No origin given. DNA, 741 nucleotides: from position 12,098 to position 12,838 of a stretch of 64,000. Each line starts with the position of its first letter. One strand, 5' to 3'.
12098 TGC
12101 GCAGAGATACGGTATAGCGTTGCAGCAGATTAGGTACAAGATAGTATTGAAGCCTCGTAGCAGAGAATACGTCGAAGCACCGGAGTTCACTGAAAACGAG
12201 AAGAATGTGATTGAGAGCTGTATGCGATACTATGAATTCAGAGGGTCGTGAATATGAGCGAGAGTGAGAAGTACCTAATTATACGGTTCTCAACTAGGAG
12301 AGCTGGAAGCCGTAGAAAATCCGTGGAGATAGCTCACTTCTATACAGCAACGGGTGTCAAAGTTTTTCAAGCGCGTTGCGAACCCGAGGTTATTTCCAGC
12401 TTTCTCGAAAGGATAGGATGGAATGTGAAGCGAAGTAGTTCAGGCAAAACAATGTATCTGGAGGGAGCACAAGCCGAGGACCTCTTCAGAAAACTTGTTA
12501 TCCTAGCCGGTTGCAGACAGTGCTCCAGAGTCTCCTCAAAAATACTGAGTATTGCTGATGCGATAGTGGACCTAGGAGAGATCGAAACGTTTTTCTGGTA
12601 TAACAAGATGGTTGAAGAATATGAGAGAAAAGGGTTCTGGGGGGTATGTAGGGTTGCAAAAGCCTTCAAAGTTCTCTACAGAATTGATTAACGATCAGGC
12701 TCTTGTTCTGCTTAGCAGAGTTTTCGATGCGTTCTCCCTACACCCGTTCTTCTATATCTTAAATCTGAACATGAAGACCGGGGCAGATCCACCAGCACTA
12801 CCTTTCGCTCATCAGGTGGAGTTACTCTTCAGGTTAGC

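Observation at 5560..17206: PglZ-less methylase / DUF499 ATPase / SNF2-nuclease / RNase J-like nuclease operon: candidate multi-gene defence island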

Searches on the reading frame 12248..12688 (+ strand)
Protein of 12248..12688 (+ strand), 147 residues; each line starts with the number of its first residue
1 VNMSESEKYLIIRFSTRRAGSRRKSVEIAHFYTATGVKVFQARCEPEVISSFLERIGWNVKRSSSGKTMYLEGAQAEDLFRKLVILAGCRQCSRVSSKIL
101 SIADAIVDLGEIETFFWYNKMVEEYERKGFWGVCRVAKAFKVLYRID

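Call 4: search_protein_families(library=pfam, proteins=[window:12248-12688:+], max_evalue=0.01)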
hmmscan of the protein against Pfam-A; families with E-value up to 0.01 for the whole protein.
window:12248-12688:+ (147 aa): 0 families

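Call 5: search_protein_families(library=padloc, proteins=[window:12248-12688:+], max_evalue=0.01)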
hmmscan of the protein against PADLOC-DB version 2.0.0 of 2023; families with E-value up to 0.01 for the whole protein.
window:12248-12688:+ (147 aa): 0 families

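Call 21: find_homologous_proteins(query=window:12248-12688:+, max_evalue=0.001)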
Query window:12248-12688:+ (147 aa): 34 proteins with E <= 0.001 among 46 candidates.
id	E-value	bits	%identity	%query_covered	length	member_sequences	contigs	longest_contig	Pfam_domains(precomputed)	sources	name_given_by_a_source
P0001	1.7e-89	315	100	99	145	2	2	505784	-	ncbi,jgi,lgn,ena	-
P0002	1.0e-63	232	73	99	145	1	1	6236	-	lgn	-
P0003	2.0e-60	221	68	99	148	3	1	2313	-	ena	-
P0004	2.0e-59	218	66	99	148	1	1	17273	-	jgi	-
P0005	4.2e-58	213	67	99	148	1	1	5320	-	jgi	jgi:hypothetical protein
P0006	1.8e-57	211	64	100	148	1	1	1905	-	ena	-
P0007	4.9e-57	210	64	99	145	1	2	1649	-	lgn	-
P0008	1.2e-56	209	65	99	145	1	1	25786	-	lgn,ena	-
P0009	3.2e-56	207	63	100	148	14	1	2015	-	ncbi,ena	-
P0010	3.3e-56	207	62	99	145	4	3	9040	-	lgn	-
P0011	6.4e-56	206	66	99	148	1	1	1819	-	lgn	-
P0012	7.3e-56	206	62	100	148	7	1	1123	-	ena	-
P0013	3.1e-54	201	59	100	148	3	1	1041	-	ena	-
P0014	3.2e-54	201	63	96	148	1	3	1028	-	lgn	-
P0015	6.8e-54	200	63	99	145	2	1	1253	-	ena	-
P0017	5.0e-53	197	62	99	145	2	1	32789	-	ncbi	-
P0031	3.5e-46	175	56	94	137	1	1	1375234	-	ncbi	-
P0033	6.1e-39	151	49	99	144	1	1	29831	-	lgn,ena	-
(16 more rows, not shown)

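Call 22: find_encoding_contigs(protein=P0001, flank=10000, max_places=3)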
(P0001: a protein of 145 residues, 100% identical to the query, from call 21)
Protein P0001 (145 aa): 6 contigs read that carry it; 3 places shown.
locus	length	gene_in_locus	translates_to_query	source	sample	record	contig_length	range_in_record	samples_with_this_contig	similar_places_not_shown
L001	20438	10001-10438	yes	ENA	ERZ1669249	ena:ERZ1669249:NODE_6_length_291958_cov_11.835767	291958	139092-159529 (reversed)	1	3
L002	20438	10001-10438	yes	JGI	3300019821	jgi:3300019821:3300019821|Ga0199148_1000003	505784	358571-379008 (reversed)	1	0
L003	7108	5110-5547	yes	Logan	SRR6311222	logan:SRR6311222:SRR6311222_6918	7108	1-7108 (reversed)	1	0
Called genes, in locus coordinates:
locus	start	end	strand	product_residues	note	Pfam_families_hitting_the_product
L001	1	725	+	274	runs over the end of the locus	PF00248:Aldo_ket_red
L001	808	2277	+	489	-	-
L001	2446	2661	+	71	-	PF18533:DUF5622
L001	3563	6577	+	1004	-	PF06634:DUF1156, PF03602:Cons_hypoth95 (faint)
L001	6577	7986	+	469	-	PF04465:DUF499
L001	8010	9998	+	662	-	PF04465:DUF499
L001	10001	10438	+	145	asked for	-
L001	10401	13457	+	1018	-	PF00176:SNF2-rel_dom, PF00270:DEAD (weak), PF04851:ResIII, PF00271:Helicase_C, PF13020:NOV_C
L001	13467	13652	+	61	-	-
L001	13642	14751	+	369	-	PF12706:Lactamase_B_2 (weak)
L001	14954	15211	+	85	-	-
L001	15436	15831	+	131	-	-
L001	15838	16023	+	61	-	PF00005:ABC_tran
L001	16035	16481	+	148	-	PF00005:ABC_tran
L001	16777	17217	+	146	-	PF02915:Rubrerythrin (weak)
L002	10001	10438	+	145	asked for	-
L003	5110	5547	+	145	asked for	-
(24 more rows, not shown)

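Call 23: find_encoding_contigs(protein=P0031, flank=10000, max_places=3)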
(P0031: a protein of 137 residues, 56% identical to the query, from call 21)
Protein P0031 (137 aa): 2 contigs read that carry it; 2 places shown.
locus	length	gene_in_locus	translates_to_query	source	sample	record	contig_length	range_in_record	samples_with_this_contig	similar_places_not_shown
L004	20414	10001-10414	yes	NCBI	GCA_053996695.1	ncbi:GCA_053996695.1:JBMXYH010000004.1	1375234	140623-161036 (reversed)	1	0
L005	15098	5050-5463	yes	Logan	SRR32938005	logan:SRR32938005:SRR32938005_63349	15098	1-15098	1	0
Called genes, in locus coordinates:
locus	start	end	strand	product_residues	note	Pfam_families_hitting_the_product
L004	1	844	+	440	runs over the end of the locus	PF00654:Voltage_CLC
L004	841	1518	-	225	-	-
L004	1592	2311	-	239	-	-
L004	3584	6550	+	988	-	PF06634:DUF1156, PF03602:Cons_hypoth95 (faint)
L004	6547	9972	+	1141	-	PF04465:DUF499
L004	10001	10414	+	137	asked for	-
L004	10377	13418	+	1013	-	PF00176:SNF2-rel_dom, PF00270:DEAD (weak), PF04851:ResIII, PF00271:Helicase_C, PF13020:NOV_C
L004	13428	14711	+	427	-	PF00753:Lactamase_B (faint), PF12706:Lactamase_B_2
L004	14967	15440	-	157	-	-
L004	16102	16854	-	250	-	PF01061:ABC2_membrane, PF12698:ABC2_membrane_3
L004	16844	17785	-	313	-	PF00005:ABC_tran, PF13304:AAA_21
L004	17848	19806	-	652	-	PF03537:Glyco_hydro_114, PF13620:CarboxypepD_reg, PF13715:CarbopepD_reg_2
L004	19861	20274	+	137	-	-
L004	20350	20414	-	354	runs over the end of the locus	PF27854:Heavy_Cys_CGP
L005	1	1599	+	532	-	?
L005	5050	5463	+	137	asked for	-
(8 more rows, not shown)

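Call 26: search_protein_families(library=pfam, alignment_id=A1, max_evalue=10)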
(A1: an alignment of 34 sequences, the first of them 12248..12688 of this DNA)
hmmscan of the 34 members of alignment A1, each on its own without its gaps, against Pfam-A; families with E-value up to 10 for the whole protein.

A. member 1, window:12248-12688:+ (147 aa): 2 families
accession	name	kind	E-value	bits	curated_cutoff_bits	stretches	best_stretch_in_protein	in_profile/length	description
PF12091.13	DUF3567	-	0.17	12.5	25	1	5-84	6-58/89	Protein of unknown function (DUF3567)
PF14555.12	UBA_4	-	0.23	11.7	21.8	1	43-62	12-31/43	UBA-like domain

B. families by the number of members that match (of 34 scanned): 9 families
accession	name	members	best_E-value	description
PF24728.1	DUF7680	22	0.00038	Domain of unknown function (DUF7680)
PF22195.2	TSP1_CFP_C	3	0.12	CFP-like, C-terminal thrombospondin type 1 domain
PF03337.18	Pox_F12L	2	0.035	Poxvirus F12L protein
PF11407.14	RestrictionMunI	2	0.069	Type II restriction enzyme MunI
PF08353.15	MurT_C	2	0.12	MurT ligase C-terminal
PF12091.13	DUF3567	1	0.17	Protein of unknown function (DUF3567)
PF21485.3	IF5A-like_N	1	0.17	Translation initiation factor 5A-like, N-terminal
PF17881.8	TseB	1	0.2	Cell wall elongation regulator TseB-like domain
PF14555.12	UBA_4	1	0.23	UBA-like domain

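Call 27: find_related_loci(query=A1, collection=genome_contigs, flank=10000)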
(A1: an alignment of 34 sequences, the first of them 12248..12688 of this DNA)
Query A1 (147 aa) in genome_contigs; peptide patterns used: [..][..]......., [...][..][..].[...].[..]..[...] (x = any residue, [..] = any of these).
23 stretches matched a pattern; 4 encode a relative of the query (tblastn E <= 1e-3); 4 distinct loci.
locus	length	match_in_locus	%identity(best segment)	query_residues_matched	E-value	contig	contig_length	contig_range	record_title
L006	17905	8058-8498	61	1-147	5e-61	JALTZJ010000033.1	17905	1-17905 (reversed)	MAG: Acidilobaceae archaeon isolate S141_metabat2_scaf2bin.130 S141_NODE_2530_length_17905_cov_3.247328, whole genome sh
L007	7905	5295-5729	61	3-147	4e-59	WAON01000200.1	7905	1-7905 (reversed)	MAG: Desulfurococcales archaeon isolate S143_80 k151_458830, whole genome shotgun sequence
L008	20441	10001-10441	61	1-147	1e-61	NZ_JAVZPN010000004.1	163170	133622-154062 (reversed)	MAG: Desulfurococcus sp. isolate DRTY-7_201601_bins_7 DRTY-7_201601_bins_7_scaffold_4, whole genome shotgun sequence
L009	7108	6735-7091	50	27-144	7e-37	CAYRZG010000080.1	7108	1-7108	MAG TPA_asm: uncultured Desulfurococcales archaeon isolate SRP163575_co1_417 genome assembly, contig: NODE_23047_length_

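Call 28: find_encoding_contigs(protein=P0017, flank=10000, max_places=2)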
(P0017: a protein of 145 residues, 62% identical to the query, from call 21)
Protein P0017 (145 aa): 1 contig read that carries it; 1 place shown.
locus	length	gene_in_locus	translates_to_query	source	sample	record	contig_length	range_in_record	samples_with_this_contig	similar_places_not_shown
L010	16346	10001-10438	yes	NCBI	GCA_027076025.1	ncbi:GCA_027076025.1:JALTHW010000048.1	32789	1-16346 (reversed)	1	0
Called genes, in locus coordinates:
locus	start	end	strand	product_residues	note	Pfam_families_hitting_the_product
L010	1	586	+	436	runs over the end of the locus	-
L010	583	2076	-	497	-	-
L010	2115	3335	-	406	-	-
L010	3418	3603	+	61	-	PF04014:MazE_antitoxin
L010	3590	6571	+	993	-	PF06634:DUF1156, PF03602:Cons_hypoth95 (faint)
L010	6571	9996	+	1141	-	PF04465:DUF499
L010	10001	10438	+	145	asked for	-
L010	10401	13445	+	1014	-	PF00176:SNF2-rel_dom, PF00270:DEAD (weak), PF04851:ResIII, PF00271:Helicase_C, PF13020:NOV_C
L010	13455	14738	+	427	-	PF12706:Lactamase_B_2 (weak)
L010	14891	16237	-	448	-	PF16795:Phage_integr_3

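Call 29: find_encoding_contigs(protein=P0033, flank=10000, max_places=2)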
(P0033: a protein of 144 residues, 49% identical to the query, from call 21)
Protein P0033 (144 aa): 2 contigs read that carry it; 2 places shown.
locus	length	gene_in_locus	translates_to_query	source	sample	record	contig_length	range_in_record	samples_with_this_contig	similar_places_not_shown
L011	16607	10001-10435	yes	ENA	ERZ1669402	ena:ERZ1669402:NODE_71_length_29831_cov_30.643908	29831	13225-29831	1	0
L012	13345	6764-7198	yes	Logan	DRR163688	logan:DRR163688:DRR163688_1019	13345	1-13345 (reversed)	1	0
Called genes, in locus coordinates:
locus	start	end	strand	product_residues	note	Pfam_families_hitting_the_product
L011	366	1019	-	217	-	PF01435:Peptidase_M48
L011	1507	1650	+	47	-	-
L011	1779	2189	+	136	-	-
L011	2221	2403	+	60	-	-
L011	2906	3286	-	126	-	PF01878:EVE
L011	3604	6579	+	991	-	PF06634:DUF1156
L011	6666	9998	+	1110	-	PF04465:DUF499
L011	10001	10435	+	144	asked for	-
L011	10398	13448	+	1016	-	PF00176:SNF2-rel_dom, PF00270:DEAD (weak), PF04851:ResIII, PF00271:Helicase_C, PF13020:NOV_C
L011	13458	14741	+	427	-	PF12706:Lactamase_B_2 (weak)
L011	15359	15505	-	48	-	-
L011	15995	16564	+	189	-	-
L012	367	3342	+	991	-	PF06634:DUF1156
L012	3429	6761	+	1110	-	PF04465:DUF499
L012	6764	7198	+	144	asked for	-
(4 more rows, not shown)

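Call 30: find_encoding_contigs(protein=P0008, flank=10000, max_places=2)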
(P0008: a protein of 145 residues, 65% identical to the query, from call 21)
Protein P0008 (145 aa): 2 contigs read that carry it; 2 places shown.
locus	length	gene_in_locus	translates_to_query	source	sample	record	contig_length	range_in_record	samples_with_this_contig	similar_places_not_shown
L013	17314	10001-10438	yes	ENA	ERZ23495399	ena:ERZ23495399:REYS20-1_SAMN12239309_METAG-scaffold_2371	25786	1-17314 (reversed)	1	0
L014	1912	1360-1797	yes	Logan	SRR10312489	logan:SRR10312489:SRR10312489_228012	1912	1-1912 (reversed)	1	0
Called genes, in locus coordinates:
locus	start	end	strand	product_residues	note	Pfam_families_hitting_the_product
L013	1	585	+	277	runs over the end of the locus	-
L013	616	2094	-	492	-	-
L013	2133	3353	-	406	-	-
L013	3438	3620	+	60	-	PF04014:MazE_antitoxin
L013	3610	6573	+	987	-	PF06634:DUF1156, PF03602:Cons_hypoth95 (faint)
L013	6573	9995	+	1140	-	PF04465:DUF499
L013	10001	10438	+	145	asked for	-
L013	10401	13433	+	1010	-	PF00176:SNF2-rel_dom, PF00270:DEAD, PF04851:ResIII, PF00271:Helicase_C, PF13020:NOV_C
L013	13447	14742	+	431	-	PF12706:Lactamase_B_2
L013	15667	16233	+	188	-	-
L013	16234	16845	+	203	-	-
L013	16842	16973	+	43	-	-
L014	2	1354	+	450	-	?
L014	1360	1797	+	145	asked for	-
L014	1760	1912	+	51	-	?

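Call 31: predict_structure(alignment_id=A1)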
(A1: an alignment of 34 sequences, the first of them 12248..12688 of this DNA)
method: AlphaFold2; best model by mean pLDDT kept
length: 147 residues; sequences in the alignment: 34
mean_pLDDT: 91.0   pTM: 0.86
mean pLDDT of the five models: 91.0, 90.9, 89.8, 88.3, 78.1
residues with pLDDT >= 90: 118; 70-90: 16; 50-70: 7; < 50: 6
segments of 3 or more residues with pLDDT < 50: 1-6
pLDDT, mean of each block of 10 residues (from residue 1): 56 87 83 95 96 95 93 93 98 90 97 98 97 97 91
secondary structure, 60 per line:
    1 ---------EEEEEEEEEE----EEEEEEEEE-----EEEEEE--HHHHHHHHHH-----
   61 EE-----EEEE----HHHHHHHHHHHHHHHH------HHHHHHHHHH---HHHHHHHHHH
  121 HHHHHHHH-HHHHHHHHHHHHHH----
elements in order: E10-19 E24-32 E38-43 H46-55 E68-71 H76-91 H98-107 H111-128 H130-143

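Call 40: fold_search(model_id=the predicted structure, library=pdb)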
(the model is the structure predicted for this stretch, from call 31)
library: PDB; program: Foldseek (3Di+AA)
matches with E <= 10: 467; with E <= 0.001: 0
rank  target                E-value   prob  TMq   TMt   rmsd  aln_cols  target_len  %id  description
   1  209l                  9.7e-02  0.23  0.24  0.22  14.4       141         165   13  PROTEIN STRUCTURE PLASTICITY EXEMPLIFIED BY INSERTION AND DELETION MUTANTS IN T4 LYSOZYME (released 1996-12-23)
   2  9cgu_A                1.4e-01  0.08  0.17  0.04  22.5       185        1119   12  Cas9 ternary complex, 14-nt sgRNA, State II (kinked) (released 2024-12-04)
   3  3vx8_B                3.9e-01  0.11  0.17  0.15  15.8       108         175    8  Crystal structure of Arabidopsis thaliana Atg7NTD-Atg3 complex (released 2012-11-14)
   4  8h5z_A                4.4e-01  0.13  0.15  0.06   7.8        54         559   15  Crystal structure of RadD/ATP analogue complex (released 2023-10-18)
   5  8h5z_B                5.0e-01  0.12  0.15  0.06   8.0        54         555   17  Crystal structure of RadD/ATP analogue complex (released 2023-10-18)
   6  5i4a_C                5.9e-01  0.18  0.25  0.08   9.5       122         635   11  X-ray crystal structure of Marinitoga piezophila Argonaute in complex with 5' OH guide RNA (released 2016-03-30)
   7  6ojj                  6.3e-01  0.06  0.16  0.14  16.3       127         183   10  Structure of ScAtg3 with truncations in N-terminal and flexible region (FR) (released 2019-08-21)
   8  7r7j_B                6.7e-01  0.08  0.15  0.06   7.8        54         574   17  Crystal structure of RadD with ADP (released 2022-04-13)
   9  3q6c_O                7.6e-01  0.18  0.21  0.38   9.5        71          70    8  X-ray crystal structure of duf2500 (pf10694) from klebsiella pneumoniae, northeast structural genomics consortium targ (released 2011-08-10)
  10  3no1_C                7.6e-01  0.11  0.26  0.14   9.3       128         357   12  Crystal Structure of Mandelate racemase/muconate lactonizing enzyme from a Marine actinobacterium in complex with magn (released 2010-07-07)
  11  8h5y_B                7.6e-01  0.10  0.14  0.05   8.0        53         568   17  Crystal structure of RadD- ADP complex (released 2023-10-18)
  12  6bp6_A                8.5e-01  0.23  0.22  0.35   4.3        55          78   11  Crystal structure of Commd9 COMM domain (released 2018-08-15)
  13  8kag_B                9.1e-01  0.03  0.14  0.03  22.8       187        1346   12  Crystal structure of SpyCas9 in complex with sgRNA and target RNA (released 2024-06-05)
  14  7qep_D3               1.1e+00  0.20  0.22  0.23   6.8        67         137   15  Cryo-EM structure of the ribosome from Encephalitozoon cuniculi (released 2022-02-09)
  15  8jaj_a                1.1e+00  0.05  0.18  0.07  14.7       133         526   10  In situ structures of the ultra-long contracted tail of Myoviridae phage P1 (released 2023-06-21)
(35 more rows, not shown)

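Call 41: search_protein_representatives(alignment_id=A1)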
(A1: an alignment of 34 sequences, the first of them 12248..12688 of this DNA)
Query: 34 sequences, 145 profile positions. Proteins with E-value up to 0.001 (for the whole library): 53; up to 1e-10: 29; up to 1e-30: 8. The best 53 are listed.
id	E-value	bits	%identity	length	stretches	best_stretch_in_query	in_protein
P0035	7.8e-64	230.2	-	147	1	6-144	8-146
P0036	1.8e-40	154.4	-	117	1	8-128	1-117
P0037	6.8e-38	146.0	-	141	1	3-145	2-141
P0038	4.4e-37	143.4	-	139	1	7-145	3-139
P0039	5.7e-36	139.8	-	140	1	24-144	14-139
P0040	1.1e-33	132.4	-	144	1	7-144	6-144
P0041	3.7e-33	130.7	-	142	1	10-144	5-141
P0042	4.1e-32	127.3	-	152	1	6-143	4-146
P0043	1.3e-27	112.7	-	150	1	10-143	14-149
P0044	4.0e-25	104.6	-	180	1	11-145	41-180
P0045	3.3e-24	101.6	-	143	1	27-145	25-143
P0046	1.8e-23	99.2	-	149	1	8-144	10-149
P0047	4.5e-21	91.5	-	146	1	9-143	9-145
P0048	4.3e-20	88.3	-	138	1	12-144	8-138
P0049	2.5e-19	85.8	-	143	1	15-144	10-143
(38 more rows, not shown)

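Call 43: search_protein_families(library=pfam, alignment_id=A2, max_evalue=0.01)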
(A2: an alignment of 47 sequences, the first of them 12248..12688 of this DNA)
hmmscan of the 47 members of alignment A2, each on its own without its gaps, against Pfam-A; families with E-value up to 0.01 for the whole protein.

A. member 1, window:12248-12688:+ (147 aa): 0 families

B. families by the number of members that match (of 47 scanned): 2 families
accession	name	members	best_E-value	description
PF24728.1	DUF7680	2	0.00095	Domain of unknown function (DUF7680)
PF13443.12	HTH_26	1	0.0038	Cro/C1-type HTH DNA-binding domain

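Call 45: search_solved_structures(query=A3, max_evalue=0.001, show_alignments=1)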
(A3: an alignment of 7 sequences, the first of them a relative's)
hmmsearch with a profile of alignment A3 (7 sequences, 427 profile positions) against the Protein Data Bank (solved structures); distinct sequences matched with E-value up to 0.001: 8.
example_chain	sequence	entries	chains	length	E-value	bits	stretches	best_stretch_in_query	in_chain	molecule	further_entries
2az4_A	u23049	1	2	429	5.9e-17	64.9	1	11-215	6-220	hypothetical protein EF2904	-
5ws2_A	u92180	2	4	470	4.1e-10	42.3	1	10-97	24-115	Ribonuclease J | MPY-RNase J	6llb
5haa_A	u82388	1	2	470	4.1e-10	42.3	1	10-97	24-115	Ribonuclease J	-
5hab_A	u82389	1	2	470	7.1e-09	38.3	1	10-97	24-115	Ribonuclease J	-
7wnt_A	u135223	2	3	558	1e-07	34.5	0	7-271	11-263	Ribonuclease J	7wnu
7pcr_A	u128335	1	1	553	2.5e-05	26.6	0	9-47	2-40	Ribonuclease J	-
8cgl_A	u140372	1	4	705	2.9e-05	26.4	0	8-46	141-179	Ribonuclease J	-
4xwt_A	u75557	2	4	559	0.00029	23.1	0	370-414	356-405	DR2417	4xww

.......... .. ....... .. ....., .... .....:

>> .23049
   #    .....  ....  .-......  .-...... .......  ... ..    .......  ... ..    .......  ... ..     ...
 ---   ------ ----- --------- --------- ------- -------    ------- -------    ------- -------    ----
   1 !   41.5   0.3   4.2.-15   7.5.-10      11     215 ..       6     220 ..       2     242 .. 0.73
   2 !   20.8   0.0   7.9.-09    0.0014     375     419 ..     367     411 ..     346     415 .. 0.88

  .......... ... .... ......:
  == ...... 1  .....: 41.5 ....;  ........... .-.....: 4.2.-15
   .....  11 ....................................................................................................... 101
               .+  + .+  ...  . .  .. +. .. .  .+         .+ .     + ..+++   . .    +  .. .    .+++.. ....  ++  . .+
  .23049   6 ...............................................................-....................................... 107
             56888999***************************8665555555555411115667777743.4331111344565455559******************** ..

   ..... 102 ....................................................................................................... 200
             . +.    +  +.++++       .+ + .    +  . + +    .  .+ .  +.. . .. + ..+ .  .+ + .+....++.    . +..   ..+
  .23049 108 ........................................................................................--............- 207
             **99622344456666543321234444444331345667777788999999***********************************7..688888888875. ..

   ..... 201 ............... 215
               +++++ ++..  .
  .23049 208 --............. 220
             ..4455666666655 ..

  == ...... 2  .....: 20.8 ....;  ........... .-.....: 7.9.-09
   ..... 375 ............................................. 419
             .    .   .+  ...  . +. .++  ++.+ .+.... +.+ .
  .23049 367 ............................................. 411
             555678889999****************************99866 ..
